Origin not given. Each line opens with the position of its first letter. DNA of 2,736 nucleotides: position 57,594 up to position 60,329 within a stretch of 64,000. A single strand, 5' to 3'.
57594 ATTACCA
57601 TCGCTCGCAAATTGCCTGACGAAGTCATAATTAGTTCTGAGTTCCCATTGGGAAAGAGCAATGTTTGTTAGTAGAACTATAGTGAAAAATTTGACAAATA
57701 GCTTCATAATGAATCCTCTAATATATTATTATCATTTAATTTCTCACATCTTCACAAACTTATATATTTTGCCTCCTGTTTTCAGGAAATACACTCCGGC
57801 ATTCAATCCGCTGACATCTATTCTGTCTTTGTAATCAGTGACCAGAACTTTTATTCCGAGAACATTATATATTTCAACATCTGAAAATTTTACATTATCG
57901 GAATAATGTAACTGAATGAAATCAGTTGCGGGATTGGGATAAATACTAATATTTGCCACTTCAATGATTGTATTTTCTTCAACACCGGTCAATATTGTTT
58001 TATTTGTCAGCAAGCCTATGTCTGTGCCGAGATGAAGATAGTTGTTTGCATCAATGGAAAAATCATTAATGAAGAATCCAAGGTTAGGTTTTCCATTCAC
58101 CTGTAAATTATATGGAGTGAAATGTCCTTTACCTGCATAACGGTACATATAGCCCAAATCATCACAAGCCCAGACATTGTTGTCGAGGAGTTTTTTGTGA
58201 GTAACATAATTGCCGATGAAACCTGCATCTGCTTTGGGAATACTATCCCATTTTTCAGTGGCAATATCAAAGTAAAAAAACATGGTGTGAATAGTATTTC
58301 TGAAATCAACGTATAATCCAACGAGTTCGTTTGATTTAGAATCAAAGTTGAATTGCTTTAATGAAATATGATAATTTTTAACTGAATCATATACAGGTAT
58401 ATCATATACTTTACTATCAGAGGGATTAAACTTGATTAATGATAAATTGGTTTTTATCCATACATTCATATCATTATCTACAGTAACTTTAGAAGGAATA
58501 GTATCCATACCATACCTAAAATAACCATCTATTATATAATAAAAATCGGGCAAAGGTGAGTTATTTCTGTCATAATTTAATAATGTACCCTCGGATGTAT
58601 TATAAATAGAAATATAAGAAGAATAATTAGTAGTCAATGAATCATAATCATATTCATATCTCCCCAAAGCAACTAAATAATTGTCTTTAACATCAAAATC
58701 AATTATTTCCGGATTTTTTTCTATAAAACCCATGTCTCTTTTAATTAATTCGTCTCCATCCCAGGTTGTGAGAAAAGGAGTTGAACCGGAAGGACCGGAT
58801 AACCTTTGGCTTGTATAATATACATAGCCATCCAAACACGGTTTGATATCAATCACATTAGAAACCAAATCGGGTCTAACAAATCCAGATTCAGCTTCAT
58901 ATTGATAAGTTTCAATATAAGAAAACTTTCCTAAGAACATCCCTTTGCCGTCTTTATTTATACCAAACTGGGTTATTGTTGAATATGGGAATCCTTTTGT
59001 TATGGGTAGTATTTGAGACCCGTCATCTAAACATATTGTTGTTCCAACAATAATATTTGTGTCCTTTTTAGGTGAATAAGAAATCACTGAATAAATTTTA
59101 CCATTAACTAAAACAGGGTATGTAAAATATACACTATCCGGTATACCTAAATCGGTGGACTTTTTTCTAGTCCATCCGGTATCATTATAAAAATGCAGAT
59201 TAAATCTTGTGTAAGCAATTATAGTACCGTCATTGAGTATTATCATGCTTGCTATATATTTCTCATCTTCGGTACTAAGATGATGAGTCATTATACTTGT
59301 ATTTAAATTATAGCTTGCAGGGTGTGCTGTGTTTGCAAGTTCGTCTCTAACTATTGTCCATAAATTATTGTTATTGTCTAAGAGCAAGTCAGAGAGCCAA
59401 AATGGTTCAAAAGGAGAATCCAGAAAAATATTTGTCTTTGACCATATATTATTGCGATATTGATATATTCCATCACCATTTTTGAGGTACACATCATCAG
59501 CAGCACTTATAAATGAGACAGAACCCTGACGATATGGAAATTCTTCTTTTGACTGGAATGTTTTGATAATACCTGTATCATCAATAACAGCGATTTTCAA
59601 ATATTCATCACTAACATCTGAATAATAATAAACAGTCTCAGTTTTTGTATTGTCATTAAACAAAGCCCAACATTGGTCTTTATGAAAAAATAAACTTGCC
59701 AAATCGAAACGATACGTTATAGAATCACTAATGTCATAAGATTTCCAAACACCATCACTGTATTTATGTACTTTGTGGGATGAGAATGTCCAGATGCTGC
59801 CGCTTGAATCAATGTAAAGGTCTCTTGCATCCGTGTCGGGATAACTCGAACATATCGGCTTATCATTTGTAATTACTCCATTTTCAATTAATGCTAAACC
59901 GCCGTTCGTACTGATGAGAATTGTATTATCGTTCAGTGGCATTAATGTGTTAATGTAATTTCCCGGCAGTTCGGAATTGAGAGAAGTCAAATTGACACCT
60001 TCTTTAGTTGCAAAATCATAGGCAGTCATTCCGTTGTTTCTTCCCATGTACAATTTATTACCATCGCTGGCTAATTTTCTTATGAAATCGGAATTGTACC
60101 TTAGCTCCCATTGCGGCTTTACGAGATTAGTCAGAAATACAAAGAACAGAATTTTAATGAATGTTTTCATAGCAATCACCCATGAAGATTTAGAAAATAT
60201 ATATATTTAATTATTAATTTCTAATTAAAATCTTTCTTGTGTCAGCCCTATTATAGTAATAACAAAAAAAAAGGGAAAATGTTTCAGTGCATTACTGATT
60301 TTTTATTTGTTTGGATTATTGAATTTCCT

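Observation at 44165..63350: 19-kb island of eight consecutive secreted beta-propeller proteins from three unrelated repeat families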

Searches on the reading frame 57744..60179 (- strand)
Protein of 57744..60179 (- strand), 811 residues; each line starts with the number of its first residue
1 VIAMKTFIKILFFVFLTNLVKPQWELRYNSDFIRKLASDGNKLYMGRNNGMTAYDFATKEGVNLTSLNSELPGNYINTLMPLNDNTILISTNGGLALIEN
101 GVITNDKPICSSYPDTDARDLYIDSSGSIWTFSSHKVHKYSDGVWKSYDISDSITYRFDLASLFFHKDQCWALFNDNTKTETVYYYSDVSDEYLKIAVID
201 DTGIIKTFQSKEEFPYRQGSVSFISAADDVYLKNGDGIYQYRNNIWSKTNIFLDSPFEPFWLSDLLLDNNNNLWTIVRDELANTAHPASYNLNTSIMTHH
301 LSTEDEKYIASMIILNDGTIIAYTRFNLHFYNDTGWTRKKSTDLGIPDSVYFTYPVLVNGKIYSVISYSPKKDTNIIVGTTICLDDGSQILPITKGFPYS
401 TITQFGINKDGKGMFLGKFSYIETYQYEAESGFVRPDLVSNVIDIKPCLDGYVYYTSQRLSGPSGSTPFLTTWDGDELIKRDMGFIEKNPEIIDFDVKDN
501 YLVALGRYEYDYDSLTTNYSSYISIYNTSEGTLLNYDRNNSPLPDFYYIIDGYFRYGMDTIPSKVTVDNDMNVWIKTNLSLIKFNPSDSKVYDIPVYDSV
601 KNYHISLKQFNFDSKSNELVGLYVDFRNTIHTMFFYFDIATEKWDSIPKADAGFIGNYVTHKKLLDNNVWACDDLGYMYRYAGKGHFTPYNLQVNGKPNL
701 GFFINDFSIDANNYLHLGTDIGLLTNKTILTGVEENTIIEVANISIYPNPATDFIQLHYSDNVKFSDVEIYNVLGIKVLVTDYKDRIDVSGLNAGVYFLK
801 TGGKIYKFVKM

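Call 5: search_protein_families(library=pfam, proteins=[window:57744-60179:-], max_evalue=0.01)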
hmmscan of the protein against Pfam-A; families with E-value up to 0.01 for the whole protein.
window:57744-60179:- (811 aa): 1 family
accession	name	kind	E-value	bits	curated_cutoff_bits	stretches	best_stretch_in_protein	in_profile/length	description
PF18962.6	Por_Secre_tail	-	3.9e-11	43.5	27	1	746-803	1-64/75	Secretion system C-terminal sorting domain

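Call 6: search_protein_families(library=ncbifam, proteins=[window:57744-60179:-], max_evalue=0.01)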
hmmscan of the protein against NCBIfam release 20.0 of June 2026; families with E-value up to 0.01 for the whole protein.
window:57744-60179:- (811 aa): 1 family
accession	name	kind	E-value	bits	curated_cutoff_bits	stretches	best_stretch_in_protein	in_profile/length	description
TIGR04183.1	Por_Secre_tail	domain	1.8e-10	40.6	23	1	746-810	1-71/72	T9SS type A sorting domain-containing protein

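Call 79: search_protein_families(library=padloc, proteins=[window:57744-60179:-], max_evalue=0.001)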
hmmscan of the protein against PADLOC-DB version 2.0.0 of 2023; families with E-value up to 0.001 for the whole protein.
window:57744-60179:- (811 aa): 0 families
